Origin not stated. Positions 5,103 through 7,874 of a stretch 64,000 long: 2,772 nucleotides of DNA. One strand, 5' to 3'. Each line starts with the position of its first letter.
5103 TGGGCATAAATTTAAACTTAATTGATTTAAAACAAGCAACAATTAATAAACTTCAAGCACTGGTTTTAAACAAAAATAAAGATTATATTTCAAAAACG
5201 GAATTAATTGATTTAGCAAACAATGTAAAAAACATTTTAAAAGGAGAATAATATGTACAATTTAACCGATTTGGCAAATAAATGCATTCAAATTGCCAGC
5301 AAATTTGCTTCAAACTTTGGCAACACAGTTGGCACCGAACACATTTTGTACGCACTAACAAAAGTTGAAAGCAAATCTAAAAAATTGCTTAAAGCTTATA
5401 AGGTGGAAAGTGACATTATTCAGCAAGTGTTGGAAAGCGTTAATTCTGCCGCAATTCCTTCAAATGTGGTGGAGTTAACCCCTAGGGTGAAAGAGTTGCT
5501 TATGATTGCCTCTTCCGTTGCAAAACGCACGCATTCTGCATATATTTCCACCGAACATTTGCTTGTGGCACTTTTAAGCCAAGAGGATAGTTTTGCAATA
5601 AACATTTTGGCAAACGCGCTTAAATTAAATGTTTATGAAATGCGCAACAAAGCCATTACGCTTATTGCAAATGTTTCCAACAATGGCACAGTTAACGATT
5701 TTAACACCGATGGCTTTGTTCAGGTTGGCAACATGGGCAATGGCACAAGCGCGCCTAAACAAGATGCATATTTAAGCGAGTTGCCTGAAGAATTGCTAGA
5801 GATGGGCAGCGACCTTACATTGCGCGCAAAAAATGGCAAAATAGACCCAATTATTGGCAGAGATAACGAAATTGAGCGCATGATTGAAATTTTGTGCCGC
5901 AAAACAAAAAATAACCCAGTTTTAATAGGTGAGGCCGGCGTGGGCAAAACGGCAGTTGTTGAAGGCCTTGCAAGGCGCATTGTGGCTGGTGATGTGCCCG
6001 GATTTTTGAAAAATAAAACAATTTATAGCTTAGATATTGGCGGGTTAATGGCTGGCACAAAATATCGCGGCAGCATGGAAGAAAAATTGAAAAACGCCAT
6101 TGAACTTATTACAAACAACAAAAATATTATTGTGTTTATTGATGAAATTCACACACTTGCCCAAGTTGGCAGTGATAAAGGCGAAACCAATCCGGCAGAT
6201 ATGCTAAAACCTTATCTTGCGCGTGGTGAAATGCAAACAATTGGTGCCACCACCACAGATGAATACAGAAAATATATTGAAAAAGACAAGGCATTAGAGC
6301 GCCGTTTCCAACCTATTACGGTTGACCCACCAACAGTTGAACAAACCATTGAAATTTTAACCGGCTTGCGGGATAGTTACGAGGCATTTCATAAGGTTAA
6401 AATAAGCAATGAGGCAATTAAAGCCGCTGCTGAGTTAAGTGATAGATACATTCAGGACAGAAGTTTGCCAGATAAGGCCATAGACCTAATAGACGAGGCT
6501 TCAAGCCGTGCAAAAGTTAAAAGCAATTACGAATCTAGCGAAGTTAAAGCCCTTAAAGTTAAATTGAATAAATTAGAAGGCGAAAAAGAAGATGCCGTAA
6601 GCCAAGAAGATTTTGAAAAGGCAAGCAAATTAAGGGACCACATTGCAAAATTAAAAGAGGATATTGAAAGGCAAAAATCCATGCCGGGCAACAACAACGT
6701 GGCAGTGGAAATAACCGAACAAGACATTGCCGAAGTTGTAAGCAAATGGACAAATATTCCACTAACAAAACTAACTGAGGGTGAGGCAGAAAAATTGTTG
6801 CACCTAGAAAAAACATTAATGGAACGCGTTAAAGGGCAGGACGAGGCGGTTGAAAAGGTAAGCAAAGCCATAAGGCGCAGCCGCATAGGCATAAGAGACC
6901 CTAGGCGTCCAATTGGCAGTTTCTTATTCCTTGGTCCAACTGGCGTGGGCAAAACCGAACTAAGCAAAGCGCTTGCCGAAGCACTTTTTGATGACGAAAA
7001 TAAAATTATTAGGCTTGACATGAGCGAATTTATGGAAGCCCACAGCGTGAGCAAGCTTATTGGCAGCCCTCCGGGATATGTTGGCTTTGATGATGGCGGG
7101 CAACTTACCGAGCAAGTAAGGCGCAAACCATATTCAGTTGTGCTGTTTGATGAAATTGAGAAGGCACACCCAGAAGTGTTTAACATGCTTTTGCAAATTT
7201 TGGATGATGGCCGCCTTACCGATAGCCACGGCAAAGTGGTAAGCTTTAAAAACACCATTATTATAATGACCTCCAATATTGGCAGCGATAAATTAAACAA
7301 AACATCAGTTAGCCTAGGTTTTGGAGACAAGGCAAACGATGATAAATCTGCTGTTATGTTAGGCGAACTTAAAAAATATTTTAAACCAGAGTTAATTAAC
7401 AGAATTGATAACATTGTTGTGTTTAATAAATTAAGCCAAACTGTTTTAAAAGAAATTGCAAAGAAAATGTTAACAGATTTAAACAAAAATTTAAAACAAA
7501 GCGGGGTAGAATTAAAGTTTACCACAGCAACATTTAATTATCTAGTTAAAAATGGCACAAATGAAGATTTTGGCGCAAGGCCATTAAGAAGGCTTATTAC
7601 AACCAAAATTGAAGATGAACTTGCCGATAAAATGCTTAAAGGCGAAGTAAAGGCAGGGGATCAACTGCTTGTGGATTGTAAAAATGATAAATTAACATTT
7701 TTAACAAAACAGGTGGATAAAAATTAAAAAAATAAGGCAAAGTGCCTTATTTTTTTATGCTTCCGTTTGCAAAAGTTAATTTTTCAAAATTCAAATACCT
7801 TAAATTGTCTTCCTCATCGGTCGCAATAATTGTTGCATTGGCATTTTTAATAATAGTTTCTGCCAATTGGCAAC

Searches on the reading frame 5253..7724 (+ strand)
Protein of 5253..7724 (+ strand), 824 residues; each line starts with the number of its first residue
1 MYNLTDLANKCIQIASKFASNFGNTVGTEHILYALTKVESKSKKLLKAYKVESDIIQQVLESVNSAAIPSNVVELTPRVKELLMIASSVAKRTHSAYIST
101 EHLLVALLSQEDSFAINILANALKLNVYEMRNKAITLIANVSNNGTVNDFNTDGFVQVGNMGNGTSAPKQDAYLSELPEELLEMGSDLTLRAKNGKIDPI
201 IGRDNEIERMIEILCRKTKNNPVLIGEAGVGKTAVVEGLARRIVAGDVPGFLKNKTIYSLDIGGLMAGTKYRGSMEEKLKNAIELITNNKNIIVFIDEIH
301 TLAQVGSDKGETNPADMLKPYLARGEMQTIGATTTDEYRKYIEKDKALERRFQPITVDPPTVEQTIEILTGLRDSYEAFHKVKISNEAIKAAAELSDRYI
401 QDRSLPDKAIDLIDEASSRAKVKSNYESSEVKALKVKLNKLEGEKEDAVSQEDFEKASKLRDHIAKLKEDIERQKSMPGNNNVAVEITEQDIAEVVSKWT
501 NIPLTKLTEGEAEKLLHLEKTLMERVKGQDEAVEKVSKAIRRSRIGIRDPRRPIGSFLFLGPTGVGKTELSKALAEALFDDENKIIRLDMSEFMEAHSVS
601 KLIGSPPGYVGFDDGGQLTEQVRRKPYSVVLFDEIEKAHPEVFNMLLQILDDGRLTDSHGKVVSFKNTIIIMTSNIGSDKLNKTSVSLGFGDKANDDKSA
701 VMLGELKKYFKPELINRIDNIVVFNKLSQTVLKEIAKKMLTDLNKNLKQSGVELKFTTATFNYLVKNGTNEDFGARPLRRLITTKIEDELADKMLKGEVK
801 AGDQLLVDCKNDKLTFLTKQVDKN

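Call 31: search_protein_families(library=pfam, proteins=[window:5253-7724:+], max_evalue=0.00001)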
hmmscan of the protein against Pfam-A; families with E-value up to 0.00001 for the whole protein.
window:5253-7724:+ (824 aa): 14 families
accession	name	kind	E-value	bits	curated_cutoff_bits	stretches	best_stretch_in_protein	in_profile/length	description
PF07724.20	AAA_2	-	4.3e-71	238.7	27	1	552-721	1-166/166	AAA domain (Cdc48 subfamily)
PF17871.7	AAA_lid_9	-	7.7e-34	116.2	22.8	1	361-462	1-102/104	AAA lid domain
PF10431.15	ClpB_D2-small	-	1.4e-23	83.2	21.9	1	727-806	1-80/81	C-terminal, D2-small domain, of ClpB protein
PF00004.35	AAA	-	7.5e-23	81.9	21.2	2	223-341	2-114/131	ATPase family associated with various cellular activities (AAA)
PF07728.20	AAA_5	-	9.1e-19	68.3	22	1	557-685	2-132/139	AAA domain (dynein-related subfamily)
PF02861.25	Clp_N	-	5.9e-15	55.6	20.7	1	86-122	1-37/53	Clp amino terminal domain, pathogenicity island component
PF13191.12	AAA_16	-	1.1e-11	45.9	32.6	1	200-246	2-51/167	AAA ATPase domain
PF13401.12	AAA_22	-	1.1e-10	42.4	27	0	556-652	7-110/130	AAA domain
PF02151.25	UVR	-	1.9e-09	37.4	21.5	1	436-469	2-35/36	UvrB/uvrC motif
PF00158.32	Sigma54_activat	-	3.9e-08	33.6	20.2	0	556-660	24-127/168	Sigma-54 interaction domain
PF12775.13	AAA_7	-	6.3e-08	32.8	25.8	0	557-605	36-84/181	P-loop containing dynein motor region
PF05621.17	TniB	-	6.6e-07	29.4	22.4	0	240-357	69-184/189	Bacterial TniB protein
PF13173.12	AAA_14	-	9.8e-07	29.3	27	0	558-654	6-89/129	AAA domain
PF20720.3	nSTAND3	-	3.9e-06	27.1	27.2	0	558-592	21-56/155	Novel STAND NTPase 3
